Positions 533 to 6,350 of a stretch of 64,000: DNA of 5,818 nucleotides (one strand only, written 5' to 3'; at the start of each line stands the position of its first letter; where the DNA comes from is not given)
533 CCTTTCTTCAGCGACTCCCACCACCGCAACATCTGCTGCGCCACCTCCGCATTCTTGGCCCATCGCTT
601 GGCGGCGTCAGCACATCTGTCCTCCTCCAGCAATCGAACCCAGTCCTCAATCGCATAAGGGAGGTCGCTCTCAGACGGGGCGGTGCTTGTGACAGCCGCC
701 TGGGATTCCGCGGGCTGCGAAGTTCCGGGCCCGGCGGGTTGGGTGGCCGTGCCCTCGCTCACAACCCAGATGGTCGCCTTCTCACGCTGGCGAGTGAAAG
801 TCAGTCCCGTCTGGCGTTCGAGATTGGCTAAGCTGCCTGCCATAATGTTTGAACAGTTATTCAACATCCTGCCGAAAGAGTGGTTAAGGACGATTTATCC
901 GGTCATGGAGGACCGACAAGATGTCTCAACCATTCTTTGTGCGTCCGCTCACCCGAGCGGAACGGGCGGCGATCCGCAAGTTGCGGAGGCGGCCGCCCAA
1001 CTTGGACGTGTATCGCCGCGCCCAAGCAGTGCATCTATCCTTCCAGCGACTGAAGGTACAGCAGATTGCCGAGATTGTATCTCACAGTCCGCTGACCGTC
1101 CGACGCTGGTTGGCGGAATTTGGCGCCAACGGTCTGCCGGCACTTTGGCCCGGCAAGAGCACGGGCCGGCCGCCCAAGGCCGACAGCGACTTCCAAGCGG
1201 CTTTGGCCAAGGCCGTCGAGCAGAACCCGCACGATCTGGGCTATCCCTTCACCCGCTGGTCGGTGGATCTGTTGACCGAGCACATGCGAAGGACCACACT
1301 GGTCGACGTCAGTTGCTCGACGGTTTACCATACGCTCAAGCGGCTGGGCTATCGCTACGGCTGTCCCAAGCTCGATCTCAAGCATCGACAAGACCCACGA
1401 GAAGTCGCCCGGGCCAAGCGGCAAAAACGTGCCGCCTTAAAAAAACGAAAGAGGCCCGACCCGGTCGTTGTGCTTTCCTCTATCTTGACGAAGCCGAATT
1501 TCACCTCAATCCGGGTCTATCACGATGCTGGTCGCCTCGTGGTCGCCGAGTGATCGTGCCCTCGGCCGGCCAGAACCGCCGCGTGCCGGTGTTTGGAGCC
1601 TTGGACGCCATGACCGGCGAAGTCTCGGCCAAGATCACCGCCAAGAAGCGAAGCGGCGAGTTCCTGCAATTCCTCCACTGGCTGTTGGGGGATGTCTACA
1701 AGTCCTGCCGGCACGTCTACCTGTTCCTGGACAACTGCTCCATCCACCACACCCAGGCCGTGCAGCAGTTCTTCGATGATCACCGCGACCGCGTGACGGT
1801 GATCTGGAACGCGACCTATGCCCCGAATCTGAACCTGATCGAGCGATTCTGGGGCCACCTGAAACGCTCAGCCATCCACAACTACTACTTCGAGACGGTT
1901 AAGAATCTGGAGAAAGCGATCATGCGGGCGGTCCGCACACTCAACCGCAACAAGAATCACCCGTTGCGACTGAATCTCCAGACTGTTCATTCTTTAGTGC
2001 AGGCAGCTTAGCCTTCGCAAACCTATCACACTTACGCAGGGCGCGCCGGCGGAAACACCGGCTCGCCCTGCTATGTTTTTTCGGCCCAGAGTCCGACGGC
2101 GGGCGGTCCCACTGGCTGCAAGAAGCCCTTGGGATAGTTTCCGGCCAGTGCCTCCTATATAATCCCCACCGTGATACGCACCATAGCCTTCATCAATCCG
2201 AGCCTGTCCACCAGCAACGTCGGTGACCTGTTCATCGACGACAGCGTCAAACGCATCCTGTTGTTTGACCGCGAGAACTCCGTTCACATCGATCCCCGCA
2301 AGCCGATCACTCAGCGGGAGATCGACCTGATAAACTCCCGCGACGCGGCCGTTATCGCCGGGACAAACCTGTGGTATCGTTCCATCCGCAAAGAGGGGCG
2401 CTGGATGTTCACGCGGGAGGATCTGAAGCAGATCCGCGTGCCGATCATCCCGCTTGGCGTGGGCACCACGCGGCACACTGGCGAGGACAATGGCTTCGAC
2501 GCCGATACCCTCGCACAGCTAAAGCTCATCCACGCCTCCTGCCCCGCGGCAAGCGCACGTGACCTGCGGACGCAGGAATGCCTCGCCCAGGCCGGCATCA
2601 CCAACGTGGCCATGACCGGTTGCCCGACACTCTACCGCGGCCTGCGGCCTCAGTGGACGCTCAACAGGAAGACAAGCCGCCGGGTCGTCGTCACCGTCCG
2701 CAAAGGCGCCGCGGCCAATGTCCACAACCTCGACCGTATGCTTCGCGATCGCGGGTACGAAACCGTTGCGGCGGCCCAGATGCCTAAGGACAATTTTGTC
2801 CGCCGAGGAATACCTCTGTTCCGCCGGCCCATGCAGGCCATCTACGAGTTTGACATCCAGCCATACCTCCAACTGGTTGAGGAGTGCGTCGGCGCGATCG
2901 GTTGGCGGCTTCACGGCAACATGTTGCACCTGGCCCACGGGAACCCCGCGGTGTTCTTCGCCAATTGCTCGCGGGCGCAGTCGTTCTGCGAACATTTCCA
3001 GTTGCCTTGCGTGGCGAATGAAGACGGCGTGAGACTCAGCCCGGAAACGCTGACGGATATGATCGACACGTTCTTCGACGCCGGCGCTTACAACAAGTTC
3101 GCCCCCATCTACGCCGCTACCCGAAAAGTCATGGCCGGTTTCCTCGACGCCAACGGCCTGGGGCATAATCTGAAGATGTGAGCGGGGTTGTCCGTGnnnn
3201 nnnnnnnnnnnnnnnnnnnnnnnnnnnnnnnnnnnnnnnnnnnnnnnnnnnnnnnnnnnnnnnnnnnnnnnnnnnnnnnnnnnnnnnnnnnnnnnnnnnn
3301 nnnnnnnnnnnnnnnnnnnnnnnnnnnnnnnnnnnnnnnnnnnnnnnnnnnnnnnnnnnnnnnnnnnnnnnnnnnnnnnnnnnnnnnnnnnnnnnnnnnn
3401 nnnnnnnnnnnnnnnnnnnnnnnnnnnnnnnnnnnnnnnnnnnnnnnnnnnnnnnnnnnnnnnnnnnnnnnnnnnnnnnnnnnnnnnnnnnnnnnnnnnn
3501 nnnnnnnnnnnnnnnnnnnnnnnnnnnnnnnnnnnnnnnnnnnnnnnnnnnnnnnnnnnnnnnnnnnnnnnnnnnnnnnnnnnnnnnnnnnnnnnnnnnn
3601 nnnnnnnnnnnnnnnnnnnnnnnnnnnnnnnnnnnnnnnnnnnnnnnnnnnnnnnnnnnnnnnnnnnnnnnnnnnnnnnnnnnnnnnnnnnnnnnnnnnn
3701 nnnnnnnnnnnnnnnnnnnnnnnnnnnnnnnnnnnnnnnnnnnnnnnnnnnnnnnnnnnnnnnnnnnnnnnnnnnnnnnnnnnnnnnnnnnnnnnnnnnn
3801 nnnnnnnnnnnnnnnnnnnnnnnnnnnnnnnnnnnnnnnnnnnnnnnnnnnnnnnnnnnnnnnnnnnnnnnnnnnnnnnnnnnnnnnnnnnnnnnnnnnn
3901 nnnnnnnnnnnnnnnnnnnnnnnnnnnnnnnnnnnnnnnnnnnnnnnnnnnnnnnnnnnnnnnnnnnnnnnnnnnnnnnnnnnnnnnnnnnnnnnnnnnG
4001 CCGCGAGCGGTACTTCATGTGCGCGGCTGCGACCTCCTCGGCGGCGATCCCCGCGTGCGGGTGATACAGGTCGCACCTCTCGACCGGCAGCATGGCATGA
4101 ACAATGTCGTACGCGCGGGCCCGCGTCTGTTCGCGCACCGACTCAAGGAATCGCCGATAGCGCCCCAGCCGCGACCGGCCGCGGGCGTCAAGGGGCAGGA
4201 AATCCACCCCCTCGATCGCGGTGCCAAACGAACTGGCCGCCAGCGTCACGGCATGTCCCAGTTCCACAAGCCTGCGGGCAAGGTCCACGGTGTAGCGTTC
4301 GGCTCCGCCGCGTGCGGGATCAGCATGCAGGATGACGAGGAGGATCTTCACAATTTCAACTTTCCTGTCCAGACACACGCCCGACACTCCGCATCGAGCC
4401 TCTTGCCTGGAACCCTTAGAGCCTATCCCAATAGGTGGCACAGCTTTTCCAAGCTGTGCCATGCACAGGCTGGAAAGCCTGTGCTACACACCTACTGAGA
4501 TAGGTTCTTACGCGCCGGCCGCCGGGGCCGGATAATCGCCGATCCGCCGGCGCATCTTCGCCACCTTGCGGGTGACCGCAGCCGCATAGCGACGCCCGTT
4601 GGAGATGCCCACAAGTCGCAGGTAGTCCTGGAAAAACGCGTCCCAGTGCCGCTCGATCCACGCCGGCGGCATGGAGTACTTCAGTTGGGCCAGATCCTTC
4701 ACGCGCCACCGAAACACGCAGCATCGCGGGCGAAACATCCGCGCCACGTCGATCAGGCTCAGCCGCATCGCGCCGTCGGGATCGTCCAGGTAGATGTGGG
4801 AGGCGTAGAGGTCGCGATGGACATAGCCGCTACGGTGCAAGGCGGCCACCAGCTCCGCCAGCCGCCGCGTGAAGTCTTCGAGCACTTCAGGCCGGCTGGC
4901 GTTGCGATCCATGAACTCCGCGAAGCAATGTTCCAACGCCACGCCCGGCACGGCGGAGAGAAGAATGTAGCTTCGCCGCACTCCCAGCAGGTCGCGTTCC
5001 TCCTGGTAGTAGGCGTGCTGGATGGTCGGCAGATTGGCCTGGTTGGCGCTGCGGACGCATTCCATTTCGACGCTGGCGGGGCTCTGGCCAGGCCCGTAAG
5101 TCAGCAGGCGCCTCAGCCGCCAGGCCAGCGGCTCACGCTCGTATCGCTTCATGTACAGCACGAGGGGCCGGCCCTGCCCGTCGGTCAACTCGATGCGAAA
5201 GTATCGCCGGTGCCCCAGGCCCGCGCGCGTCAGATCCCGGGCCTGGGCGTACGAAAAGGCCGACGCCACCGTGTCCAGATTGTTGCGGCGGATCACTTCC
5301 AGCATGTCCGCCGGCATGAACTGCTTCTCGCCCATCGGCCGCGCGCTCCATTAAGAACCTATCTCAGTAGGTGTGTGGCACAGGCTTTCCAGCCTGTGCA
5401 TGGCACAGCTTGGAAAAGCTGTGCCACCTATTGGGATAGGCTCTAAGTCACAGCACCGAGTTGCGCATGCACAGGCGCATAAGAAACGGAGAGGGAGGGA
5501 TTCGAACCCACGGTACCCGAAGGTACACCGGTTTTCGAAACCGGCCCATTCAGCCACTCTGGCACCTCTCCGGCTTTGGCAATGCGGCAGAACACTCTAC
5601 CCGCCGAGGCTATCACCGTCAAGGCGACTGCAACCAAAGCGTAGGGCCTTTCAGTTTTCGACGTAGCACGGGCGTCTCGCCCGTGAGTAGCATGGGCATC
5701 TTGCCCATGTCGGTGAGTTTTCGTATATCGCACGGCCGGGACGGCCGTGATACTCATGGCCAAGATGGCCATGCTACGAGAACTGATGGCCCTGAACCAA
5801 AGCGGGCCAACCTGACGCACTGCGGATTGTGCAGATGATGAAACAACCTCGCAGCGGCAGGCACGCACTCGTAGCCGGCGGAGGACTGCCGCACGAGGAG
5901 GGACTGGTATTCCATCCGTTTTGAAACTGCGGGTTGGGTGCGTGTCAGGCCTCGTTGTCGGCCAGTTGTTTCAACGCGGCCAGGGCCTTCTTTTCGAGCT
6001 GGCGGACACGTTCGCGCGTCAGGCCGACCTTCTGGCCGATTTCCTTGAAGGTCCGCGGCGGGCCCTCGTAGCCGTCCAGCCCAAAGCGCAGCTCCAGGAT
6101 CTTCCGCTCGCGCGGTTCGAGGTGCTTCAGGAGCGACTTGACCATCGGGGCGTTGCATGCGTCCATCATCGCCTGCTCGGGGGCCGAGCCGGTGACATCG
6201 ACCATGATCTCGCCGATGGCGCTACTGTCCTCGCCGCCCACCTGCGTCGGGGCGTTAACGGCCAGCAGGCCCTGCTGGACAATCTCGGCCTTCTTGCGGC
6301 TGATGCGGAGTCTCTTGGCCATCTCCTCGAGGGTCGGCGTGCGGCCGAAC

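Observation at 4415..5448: Two 96-bp MITEs in inverted orientation tightly bracket a Kdo/WaaP-kinase-like gene, next to tRNA-Ser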

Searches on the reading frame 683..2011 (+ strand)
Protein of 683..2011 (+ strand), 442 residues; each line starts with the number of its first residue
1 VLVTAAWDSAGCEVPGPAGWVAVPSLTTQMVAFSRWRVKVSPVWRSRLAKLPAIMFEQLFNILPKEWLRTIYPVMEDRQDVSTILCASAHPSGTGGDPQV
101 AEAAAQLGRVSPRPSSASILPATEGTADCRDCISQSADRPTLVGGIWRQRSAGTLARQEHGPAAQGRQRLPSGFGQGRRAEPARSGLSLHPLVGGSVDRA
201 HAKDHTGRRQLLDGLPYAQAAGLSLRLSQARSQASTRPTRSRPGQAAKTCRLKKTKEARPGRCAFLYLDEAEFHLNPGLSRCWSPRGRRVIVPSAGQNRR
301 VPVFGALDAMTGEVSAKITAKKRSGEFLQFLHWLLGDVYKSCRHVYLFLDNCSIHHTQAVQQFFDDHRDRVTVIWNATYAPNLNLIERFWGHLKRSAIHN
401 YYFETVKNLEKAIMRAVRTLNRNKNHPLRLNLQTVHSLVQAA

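Call 41: search_protein_families(library=pfam, proteins=[window:683-2011:+], max_evalue=0.001)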
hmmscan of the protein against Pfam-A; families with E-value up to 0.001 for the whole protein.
window:683-2011:+ (442 aa): 1 family
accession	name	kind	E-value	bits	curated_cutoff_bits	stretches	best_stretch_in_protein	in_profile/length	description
PF13358.12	DDE_3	-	5.8e-27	94.8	28.6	1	265-409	2-145/146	DDE superfamily endonuclease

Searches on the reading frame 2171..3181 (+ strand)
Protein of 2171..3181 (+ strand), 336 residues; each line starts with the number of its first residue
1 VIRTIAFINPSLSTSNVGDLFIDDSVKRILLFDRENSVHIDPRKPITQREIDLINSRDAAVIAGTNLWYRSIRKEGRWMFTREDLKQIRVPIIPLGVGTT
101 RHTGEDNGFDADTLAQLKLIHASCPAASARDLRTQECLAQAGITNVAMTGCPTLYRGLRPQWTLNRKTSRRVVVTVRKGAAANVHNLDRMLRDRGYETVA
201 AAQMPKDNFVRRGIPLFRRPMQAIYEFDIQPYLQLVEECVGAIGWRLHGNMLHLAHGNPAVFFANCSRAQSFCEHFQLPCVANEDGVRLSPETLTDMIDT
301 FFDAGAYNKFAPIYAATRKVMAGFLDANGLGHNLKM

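Call 41: search_protein_families(library=pfam, proteins=[window:2171-3181:+], max_evalue=0.001)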
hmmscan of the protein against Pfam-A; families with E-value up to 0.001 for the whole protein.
window:2171-3181:+ (336 aa): 1 family
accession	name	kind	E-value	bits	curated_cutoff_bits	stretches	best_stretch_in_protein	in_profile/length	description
PF04230.19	PS_pyruv_trans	-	3e-14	54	25.3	1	38-266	23-279/280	Polysaccharide pyruvyl transferase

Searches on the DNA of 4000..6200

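Call 14: search_rna_families(source=window, start=4000, end=6200, threshold=evalue, max_evalue=1)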
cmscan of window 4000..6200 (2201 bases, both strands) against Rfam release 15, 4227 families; matches with E-value up to 1: 8.
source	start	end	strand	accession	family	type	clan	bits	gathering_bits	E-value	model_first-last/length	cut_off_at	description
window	5487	5571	-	RF00005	tRNA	Gene; tRNA;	CL00001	53.6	29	3.5e-10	1-71/71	no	tRNA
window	5487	5536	+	RF04351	Plastid-psbl-rps4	Cis-reg;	-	39.1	68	3.5e-06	1-53/53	no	Plastid-psbl-rps4 3UTR RNA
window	5448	5575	-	RF02223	sX4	Gene; sRNA;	-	26.1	70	0.0065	1-167/167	no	Proteobacterial sRNA sX4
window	5359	5439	+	RF04161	mir-3688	Gene; miRNA;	-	25.7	84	0.025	1-88/88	no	mir-3688 microRNA precursor family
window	4423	4503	-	RF04161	mir-3688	Gene; miRNA;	-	23.7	84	0.089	1-88/88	no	mir-3688 microRNA precursor family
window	4510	4594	-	RF02976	Flavobacterium-1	Gene; sRNA;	-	23.6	58.9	0.13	1-121/121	no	Flavobacterium-1 RNA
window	5360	5438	-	RF04161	mir-3688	Gene; miRNA;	-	23.4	84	0.11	1-88/88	no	mir-3688 microRNA precursor family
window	4423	4503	+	RF04161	mir-3688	Gene; miRNA;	-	21.2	84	0.46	1-88/88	no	mir-3688 microRNA precursor family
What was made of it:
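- Tried and rejected: The element gave sub-threshold mir-3688 noise, so it is no known RNA family (call 14).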
